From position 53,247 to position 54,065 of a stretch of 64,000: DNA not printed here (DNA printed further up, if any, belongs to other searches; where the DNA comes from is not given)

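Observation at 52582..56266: Five translationally coupled uncharacterised genes (degenerate BPL/LplA-like, two unknowns, DUF3305-like, DUF3306-like) heading the formate dehydrogenase gene array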

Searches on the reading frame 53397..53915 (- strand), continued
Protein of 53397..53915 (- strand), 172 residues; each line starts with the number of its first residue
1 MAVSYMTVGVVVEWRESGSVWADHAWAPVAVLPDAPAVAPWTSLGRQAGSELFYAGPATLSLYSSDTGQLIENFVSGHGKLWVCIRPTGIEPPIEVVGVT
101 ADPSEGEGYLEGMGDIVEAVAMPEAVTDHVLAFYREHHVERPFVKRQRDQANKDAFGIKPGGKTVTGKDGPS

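Call 84: find_encoding_contigs(protein=P0325, flank=10000, max_places=1)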
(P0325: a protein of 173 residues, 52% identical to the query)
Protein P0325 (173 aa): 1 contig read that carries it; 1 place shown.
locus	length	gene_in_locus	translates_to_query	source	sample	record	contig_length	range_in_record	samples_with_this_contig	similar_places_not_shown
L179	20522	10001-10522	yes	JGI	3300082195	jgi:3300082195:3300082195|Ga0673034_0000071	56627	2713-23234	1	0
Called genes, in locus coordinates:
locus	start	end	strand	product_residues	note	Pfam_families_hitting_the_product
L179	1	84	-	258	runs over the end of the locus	-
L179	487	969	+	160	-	-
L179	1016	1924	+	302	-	-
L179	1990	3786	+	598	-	PF01011:PQQ, PF13360:PQQ_2, PF01011:PQQ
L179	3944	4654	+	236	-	-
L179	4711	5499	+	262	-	PF02633:Creatininase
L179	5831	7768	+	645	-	PF02384:N6_Mtase, PF07669:Eco57I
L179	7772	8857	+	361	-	PF17728:BsuBI_PstI_RE_N, PF06616:BsuBI_PstI_RE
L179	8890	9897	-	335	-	PF03401:TctC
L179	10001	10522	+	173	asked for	PF11749:DUF3305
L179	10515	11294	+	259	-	PF11748:DUF3306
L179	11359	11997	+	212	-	PF02613:Nitrate_red_del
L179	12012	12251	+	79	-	-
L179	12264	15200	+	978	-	PF04879:Molybdop_Fe4S4, PF00384:Molybdopterin, PF01568:Molydop_binding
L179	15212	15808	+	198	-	PF13187:Fer4_9 (faint), PF13237:Fer4_10 (faint), PF13247:Fer4_11, PF00037:Fer4, PF12797:Fer4_2 (weak), PF12837:Fer4_6, PF12838:Fer4_7 (weak)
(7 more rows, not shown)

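Call 93: search_solved_structures(query=A4, max_evalue=10)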
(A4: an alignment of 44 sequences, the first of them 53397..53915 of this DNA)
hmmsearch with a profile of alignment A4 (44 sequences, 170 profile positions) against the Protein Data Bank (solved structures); distinct sequences matched with E-value up to 10: 4.
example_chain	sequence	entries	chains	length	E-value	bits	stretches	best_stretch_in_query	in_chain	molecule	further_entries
8hmc_A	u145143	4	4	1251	0.13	15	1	47-103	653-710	Intraflagellar transport protein 122 homolog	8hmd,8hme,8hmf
4w60_A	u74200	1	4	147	0.21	14.4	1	97-156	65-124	Late protein H7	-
3l0o_A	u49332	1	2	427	0.78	12.5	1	43-113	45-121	Transcription termination factor rho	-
1c0i_A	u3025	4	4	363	2.8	10.7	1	14-43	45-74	D-AMINO ACID OXIDASE | PROTEIN (D-AMINO ACID OXIDASE)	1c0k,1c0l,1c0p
